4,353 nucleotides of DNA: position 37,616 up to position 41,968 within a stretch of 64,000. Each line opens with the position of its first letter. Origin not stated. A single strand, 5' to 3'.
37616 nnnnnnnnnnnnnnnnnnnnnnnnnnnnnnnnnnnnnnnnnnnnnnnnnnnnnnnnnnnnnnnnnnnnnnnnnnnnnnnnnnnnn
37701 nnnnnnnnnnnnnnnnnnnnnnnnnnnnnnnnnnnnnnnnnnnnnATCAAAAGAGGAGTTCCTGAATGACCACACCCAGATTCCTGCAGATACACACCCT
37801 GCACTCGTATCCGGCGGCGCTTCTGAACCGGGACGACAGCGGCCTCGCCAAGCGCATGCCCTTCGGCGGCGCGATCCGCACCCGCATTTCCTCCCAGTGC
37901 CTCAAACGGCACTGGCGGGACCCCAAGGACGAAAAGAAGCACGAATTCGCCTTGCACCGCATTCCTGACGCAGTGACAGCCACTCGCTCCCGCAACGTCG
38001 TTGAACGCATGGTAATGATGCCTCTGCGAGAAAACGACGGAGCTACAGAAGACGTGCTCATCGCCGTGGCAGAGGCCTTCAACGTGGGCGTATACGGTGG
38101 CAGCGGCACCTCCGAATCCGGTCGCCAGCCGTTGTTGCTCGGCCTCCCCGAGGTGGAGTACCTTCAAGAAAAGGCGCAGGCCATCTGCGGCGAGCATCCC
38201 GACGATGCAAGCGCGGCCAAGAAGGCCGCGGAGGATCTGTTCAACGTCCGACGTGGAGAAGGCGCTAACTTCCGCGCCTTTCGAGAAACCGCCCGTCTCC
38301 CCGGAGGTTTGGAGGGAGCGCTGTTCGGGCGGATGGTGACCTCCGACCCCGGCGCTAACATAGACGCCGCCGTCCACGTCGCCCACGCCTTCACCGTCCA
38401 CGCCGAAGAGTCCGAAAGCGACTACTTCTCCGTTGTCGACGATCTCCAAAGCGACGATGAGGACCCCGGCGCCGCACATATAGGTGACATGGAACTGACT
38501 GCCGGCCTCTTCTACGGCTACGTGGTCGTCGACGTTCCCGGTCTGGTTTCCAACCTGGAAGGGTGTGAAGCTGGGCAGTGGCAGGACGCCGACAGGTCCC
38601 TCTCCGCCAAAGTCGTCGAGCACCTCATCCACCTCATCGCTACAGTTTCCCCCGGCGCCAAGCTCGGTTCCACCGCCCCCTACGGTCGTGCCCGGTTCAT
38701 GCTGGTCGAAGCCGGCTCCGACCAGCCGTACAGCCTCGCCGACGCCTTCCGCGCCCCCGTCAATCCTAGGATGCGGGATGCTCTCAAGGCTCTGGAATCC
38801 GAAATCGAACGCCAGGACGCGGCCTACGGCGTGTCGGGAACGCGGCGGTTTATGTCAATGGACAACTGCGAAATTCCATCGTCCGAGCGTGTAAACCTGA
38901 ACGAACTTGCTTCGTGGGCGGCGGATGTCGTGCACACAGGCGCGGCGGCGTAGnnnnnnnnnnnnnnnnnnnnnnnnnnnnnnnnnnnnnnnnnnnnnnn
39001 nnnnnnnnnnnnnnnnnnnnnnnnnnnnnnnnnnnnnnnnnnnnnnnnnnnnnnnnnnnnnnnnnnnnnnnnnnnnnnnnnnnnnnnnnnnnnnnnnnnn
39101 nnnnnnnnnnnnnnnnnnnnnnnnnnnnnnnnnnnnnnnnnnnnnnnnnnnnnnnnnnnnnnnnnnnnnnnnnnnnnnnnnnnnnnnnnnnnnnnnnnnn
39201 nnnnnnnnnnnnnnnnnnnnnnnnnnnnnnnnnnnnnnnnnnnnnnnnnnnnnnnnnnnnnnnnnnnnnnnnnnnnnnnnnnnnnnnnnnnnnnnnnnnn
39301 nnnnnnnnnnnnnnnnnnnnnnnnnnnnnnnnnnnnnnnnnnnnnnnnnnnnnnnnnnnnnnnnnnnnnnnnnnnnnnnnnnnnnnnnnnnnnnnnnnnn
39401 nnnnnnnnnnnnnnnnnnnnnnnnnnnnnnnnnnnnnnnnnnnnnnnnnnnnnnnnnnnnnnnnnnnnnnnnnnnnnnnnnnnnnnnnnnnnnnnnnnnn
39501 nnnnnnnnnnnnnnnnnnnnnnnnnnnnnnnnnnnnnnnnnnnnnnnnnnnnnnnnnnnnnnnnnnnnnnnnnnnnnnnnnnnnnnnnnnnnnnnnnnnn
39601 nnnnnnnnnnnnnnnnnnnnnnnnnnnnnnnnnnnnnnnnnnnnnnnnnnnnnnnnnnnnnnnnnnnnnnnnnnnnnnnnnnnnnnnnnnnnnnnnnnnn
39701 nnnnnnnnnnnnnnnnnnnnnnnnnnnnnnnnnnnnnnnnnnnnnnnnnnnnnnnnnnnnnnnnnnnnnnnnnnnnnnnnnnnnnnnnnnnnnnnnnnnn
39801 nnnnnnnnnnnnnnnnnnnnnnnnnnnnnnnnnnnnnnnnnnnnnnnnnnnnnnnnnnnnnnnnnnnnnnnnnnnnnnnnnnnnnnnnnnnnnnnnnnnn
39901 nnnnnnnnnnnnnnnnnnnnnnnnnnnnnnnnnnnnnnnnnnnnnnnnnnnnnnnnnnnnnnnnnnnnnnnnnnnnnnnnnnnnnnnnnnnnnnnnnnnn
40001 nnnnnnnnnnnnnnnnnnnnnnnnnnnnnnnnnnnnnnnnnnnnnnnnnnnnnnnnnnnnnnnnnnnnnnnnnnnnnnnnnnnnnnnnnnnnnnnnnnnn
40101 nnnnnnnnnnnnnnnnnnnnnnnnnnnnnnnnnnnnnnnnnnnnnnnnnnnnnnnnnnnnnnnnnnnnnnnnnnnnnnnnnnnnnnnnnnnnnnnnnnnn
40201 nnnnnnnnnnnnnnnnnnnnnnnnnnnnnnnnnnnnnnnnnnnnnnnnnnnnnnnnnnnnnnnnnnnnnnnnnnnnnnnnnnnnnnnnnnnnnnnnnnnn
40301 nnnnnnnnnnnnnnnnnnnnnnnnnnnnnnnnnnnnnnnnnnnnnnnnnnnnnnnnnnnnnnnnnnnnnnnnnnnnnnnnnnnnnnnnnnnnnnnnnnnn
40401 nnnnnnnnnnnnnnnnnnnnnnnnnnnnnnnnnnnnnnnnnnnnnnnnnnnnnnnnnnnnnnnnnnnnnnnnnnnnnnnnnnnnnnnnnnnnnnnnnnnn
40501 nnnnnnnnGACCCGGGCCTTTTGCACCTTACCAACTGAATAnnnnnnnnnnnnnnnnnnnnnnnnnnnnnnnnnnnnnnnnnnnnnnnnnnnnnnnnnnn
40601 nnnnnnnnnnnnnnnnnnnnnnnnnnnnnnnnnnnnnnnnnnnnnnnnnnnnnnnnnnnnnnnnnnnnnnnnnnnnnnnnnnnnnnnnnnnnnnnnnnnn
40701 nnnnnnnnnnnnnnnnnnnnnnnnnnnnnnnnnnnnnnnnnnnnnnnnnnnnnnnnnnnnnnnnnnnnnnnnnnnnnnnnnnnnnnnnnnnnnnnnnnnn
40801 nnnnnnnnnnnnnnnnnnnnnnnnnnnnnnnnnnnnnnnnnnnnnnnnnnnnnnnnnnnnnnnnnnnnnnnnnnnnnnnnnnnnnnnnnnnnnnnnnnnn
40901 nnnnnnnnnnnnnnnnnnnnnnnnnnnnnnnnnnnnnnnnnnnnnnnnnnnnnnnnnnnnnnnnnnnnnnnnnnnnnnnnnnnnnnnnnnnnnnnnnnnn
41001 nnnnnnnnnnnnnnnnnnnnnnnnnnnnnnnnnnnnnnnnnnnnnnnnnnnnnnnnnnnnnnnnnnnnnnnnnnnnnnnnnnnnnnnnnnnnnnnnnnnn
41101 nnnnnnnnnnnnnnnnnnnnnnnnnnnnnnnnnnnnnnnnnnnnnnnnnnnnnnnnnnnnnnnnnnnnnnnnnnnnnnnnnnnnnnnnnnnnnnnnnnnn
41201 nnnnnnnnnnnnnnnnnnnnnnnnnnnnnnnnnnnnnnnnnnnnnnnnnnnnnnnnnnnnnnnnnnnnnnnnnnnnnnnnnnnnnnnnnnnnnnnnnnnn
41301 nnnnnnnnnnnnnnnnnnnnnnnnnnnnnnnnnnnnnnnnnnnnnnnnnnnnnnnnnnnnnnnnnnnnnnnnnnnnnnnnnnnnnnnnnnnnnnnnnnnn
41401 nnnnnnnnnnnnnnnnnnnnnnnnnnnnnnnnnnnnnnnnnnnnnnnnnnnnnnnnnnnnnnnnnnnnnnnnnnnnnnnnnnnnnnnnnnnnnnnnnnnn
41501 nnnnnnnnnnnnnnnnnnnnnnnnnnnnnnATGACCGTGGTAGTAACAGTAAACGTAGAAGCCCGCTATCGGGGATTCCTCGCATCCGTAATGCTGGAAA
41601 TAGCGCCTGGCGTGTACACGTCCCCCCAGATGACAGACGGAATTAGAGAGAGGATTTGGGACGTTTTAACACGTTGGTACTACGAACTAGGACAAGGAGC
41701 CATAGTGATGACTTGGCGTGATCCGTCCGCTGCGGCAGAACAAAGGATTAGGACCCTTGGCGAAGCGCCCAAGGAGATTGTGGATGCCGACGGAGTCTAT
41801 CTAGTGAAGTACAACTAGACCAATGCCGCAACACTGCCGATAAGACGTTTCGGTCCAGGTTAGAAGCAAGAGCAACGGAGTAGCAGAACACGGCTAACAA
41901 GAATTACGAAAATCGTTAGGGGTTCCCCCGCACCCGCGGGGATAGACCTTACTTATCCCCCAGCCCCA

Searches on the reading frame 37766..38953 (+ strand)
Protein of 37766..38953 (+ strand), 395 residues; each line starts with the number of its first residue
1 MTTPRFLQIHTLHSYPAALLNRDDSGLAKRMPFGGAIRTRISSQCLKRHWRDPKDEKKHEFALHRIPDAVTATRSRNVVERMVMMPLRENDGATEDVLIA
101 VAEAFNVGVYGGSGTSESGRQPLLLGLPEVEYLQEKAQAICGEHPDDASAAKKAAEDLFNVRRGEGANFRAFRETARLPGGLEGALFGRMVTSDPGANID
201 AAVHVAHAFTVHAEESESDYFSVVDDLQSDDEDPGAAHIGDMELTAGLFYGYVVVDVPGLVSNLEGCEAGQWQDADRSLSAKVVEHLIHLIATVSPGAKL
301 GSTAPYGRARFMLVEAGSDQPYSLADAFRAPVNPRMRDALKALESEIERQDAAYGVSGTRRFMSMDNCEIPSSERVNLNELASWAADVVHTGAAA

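Call 30: search_protein_families(library=ncbifam, proteins=[window:37766-38953:+], max_evalue=0.00001)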
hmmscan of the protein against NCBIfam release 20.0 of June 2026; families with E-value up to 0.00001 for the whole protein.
window:37766-38953:+ (395 aa): 1 family
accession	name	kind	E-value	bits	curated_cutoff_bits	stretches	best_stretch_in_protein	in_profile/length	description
TIGR01869.1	casC_Cse4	exception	1.3e-86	291.4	178.05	1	5-353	1-324/325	type I-E CRISPR-associated protein Cas7/Cse4/CasC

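Call 44: find_encoding_contigs(protein=window:37766-38953:+, flank=3000, max_places=5)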
Protein window:37766-38953:+ (395 aa): 1 contig read that carries it; 1 place shown.
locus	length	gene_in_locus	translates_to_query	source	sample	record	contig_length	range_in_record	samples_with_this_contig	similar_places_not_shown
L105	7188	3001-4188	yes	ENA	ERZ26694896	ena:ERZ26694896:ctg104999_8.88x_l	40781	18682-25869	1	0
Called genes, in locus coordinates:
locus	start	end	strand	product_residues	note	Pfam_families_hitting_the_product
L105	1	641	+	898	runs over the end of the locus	PF18019:Cas3_HD, PF00270:DEAD (weak), PF04851:ResIII (weak), PF13245:AAA_19 (weak), PF22590:Cas3-like_C_2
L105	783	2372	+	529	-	PF09481:CRISPR_Cse1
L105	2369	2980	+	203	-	PF09485:CRISPR_Cse2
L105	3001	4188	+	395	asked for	PF09344:Cas_CT1975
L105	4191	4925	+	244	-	PF09704:Cas_Cas5d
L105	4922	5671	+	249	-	PF08798:CRISPR_assoc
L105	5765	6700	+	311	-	PF01867:Cas_Cas1 (weak)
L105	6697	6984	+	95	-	PF09707:Cas_Cas2CT1978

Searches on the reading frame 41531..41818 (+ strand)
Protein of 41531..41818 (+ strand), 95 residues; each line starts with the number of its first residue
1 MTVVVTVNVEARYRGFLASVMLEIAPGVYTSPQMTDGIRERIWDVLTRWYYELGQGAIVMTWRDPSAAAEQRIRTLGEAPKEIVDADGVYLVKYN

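Call 30: search_protein_families(library=ncbifam, proteins=[window:41531-41818:+], max_evalue=0.00001)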
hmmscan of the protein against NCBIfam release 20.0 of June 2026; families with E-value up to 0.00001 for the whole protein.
window:41531-41818:+ (95 aa): 1 family
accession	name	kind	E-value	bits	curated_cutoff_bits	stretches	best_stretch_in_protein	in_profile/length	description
TIGR01873.1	cas_CT1978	equivalog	2.2e-28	98.2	33.15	1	1-91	1-87/87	type I-E CRISPR-associated endoribonuclease Cas2e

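Call 43: find_encoding_contigs(protein=window:41531-41818:+, flank=10000, max_places=5)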
Protein window:41531-41818:+ (95 aa): 21 contigs read that carry it; 5 places shown.
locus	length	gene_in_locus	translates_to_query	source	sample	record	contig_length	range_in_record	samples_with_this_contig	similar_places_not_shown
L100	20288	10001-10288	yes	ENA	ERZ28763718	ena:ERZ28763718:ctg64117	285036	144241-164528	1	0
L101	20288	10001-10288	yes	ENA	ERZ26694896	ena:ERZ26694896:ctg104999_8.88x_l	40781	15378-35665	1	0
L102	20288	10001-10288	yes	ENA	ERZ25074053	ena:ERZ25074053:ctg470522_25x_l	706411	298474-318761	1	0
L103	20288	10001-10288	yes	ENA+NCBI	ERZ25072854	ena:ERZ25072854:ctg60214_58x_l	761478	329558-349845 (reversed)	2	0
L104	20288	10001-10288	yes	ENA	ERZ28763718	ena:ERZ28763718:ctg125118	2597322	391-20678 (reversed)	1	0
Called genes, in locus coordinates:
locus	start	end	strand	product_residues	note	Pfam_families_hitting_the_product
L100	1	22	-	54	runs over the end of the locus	-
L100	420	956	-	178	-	PF00929:RNase_T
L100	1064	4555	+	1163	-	PF18019:Cas3_HD, PF00270:DEAD (weak), PF00041:fn3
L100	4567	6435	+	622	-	-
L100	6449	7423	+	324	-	PF09344:Cas_CT1975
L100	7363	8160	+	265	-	PF09704:Cas_Cas5d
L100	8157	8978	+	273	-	PF08798:CRISPR_assoc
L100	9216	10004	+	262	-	PF01867:Cas_Cas1 (faint)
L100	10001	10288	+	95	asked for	PF09707:Cas_Cas2CT1978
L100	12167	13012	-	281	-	PF07143:AttH, PF17186:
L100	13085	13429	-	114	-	-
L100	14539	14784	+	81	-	-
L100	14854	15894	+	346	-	-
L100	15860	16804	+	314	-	-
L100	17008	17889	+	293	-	-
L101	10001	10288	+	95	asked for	PF09707:Cas_Cas2CT1978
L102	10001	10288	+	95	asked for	PF09707:Cas_Cas2CT1978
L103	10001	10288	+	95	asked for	PF09707:Cas_Cas2CT1978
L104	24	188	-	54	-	-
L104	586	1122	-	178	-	PF00929:RNase_T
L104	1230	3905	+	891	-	PF18019:Cas3_HD, PF00270:DEAD (weak), PF22590:Cas3-like_C_2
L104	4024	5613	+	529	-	PF09481:CRISPR_Cse1 (weak)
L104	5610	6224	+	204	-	PF09485:CRISPR_Cse2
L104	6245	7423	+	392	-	PF09344:Cas_CT1975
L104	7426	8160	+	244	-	PF09704:Cas_Cas5d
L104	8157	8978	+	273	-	PF08798:CRISPR_assoc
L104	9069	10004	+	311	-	PF01867:Cas_Cas1 (faint)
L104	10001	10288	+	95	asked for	PF09707:Cas_Cas2CT1978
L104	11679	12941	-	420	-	PF07143:AttH, PF17186:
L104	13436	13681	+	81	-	-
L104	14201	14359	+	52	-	-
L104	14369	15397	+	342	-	-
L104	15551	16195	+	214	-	-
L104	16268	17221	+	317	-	PF05598:DUF772, PF01609:DDE_Tnp_1, PF13612:DDE_Tnp_1_3 (weak)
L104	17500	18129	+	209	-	-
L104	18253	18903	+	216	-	-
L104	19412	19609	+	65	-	-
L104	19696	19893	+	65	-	-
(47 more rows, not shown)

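Call 47: find_encoding_contigs(protein=window:41531-41818:+, flank=10000, max_places=10)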
Protein window:41531-41818:+ (95 aa): 21 contigs read that carry it; 10 places shown.
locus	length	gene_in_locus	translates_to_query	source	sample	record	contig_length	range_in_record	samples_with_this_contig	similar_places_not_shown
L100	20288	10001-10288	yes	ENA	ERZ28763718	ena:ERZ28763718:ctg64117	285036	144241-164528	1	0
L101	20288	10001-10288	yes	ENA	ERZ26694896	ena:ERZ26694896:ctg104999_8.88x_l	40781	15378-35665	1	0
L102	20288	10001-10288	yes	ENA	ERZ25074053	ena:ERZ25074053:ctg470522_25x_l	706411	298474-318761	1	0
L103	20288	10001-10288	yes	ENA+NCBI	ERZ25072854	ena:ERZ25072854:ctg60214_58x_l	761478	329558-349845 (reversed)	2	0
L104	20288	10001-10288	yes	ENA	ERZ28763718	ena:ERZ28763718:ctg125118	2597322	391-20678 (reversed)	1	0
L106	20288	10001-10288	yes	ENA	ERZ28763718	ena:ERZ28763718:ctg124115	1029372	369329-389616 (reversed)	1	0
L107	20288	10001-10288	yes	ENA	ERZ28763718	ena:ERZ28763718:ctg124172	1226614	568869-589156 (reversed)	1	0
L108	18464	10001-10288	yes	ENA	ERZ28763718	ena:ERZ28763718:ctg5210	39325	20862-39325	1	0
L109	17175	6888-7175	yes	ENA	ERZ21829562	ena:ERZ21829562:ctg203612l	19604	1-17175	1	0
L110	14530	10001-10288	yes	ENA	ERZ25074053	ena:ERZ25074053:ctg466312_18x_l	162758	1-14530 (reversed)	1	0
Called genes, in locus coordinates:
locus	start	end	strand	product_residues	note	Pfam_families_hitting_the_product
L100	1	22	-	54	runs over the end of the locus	-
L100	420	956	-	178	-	PF00929:RNase_T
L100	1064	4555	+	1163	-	PF18019:Cas3_HD, PF00270:DEAD (weak), PF00041:fn3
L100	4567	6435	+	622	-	-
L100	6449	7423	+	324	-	PF09344:Cas_CT1975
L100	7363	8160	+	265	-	PF09704:Cas_Cas5d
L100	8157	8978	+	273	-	PF08798:CRISPR_assoc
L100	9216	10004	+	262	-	PF01867:Cas_Cas1 (faint)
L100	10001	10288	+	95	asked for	PF09707:Cas_Cas2CT1978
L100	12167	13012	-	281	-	PF07143:AttH, PF17186:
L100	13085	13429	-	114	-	-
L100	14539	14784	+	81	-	-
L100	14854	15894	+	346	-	-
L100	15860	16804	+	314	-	-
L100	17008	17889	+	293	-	-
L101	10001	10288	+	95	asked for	PF09707:Cas_Cas2CT1978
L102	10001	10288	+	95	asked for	PF09707:Cas_Cas2CT1978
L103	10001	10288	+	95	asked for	PF09707:Cas_Cas2CT1978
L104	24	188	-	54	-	-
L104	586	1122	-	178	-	PF00929:RNase_T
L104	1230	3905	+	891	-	PF18019:Cas3_HD, PF00270:DEAD (weak), PF22590:Cas3-like_C_2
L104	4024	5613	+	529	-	PF09481:CRISPR_Cse1 (weak)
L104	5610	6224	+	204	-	PF09485:CRISPR_Cse2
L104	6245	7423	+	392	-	PF09344:Cas_CT1975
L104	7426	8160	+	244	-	PF09704:Cas_Cas5d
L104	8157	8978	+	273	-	PF08798:CRISPR_assoc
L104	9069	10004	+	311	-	PF01867:Cas_Cas1 (faint)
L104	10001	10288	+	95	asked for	PF09707:Cas_Cas2CT1978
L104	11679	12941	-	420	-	PF07143:AttH, PF17186:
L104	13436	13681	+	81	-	-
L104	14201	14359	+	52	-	-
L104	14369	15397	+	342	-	-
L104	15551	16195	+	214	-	-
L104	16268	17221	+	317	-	PF05598:DUF772, PF01609:DDE_Tnp_1, PF13612:DDE_Tnp_1_3 (weak)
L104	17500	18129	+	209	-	-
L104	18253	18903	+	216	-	-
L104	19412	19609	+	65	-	-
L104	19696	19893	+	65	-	-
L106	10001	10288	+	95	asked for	PF09707:Cas_Cas2CT1978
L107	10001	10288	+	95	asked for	PF09707:Cas_Cas2CT1978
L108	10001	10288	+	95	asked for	PF09707:Cas_Cas2CT1978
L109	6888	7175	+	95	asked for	PF09707:Cas_Cas2CT1978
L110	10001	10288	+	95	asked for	PF09707:Cas_Cas2CT1978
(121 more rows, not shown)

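Call 57: find_homologous_proteins(query=L104:11679-12941:-, max_evalue=1e-30)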
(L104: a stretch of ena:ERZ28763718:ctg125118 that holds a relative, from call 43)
Query L104:11679-12941:- (420 aa): 1213 proteins with E <= 1e-30 among 8000 candidates; the best 120 are listed.
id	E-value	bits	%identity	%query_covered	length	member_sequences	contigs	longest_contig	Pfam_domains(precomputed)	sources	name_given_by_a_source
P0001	8.6e-272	920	96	100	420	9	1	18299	PF07143.18,PF17186.11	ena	-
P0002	8.6e-269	910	95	100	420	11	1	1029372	PF07143.18,PF17186.11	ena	-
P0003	4.0e-262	888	96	97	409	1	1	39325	PF07143.18,PF17186.11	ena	-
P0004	6.7e-242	821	87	100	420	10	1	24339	PF07143.18,PF17186.11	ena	-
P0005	1.6e-236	803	90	95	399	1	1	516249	PF07143.18,PF17186.11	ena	-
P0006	7.3e-235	798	89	95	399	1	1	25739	PF07143.18,PF17186.11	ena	-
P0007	2.8e-232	789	88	95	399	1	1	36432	PF07143.18,PF17186.11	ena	-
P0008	3.8e-232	789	88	95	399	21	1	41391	PF07143.18,PF17186.11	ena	-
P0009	5.3e-232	789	88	95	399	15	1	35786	PF07143.18,PF17186.11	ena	-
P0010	2.5e-231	786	87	95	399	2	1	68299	PF07143.18,PF17186.11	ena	-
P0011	7.2e-229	778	87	95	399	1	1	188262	PF07143.18,PF17186.11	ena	-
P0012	8.1e-229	778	86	95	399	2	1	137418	PF07143.18,PF17186.11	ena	-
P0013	2.8e-228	776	86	95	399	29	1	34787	PF07143.18,PF17186.11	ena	-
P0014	2.9e-228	776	87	95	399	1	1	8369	PF07143.18,PF17186.11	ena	-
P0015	6.6e-228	775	86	95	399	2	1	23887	PF07143.18,PF17186.11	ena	-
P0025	3.4e-199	680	73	100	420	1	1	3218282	PF07143.18,PF17186.11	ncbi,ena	-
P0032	4.2e-187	641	72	95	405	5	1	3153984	PF07143.18,PF17186.11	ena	-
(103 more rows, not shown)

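Call 58: find_encoding_contigs(protein=P0025, flank=10000, max_places=3)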
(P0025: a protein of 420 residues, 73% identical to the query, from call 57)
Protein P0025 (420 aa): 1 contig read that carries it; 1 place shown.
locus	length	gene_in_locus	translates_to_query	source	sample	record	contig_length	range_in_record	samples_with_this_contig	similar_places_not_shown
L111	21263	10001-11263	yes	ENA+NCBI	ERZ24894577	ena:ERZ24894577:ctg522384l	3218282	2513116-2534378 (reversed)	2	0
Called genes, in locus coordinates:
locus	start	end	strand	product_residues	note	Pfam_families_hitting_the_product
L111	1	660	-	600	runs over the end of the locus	PF01019:G_glu_transpept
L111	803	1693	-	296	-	-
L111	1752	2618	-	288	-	PF13714:PEP_mutase, PF00463:ICL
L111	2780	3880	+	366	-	PF13859:BNR_3 (weak), PF13088:BNR_2, PF02012:BNR (faint)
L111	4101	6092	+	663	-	PF00496:SBP_bac_5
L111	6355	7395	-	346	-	PF08240:ADH_N, PF16912:Glu_dehyd_C, PF00107:ADH_zinc_N, PF13602:ADH_zinc_N_2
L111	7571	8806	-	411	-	PF07690:MFS_1, PF06779:MFS_4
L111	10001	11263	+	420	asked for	PF07143:AttH, PF17186:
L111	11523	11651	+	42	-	PF01527:HTH_Tnp_1, PF13551:HTH_29 (weak)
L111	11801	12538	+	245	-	PF13276:HTH_21, PF00665:rve, PF13683:rve_3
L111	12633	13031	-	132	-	PF05345:He_PIG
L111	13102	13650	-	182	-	-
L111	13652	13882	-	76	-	-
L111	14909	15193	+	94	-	-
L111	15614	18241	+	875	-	-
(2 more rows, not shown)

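Call 59: find_encoding_contigs(protein=P0032, flank=10000, max_places=3)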
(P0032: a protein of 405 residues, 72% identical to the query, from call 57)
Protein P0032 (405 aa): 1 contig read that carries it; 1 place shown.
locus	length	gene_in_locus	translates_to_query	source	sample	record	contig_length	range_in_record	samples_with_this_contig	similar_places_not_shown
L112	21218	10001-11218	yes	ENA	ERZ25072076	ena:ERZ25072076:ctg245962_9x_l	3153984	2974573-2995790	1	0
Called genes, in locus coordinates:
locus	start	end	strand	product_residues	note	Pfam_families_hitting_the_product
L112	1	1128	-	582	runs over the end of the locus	PF01019:G_glu_transpept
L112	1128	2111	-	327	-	PF00389:2-Hacid_dh, PF02826:2-Hacid_dh_C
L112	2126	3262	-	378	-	PF04909:Amidohydro_2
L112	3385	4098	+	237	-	PF01144:CoA_trans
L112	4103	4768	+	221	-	PF01144:CoA_trans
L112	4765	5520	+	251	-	PF01144:CoA_trans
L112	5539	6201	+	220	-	PF01144:CoA_trans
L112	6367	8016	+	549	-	PF02776:TPP_enzyme_N, PF00205:TPP_enzyme_M, PF02775:TPP_enzyme_C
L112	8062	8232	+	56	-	-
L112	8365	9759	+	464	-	PF00909:Ammonium_transp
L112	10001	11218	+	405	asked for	PF07143:AttH, PF17186:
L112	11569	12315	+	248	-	PF10517:DM13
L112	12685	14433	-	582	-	PF00860:Xan_ur_permease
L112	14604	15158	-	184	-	-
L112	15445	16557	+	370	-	PF07690:MFS_1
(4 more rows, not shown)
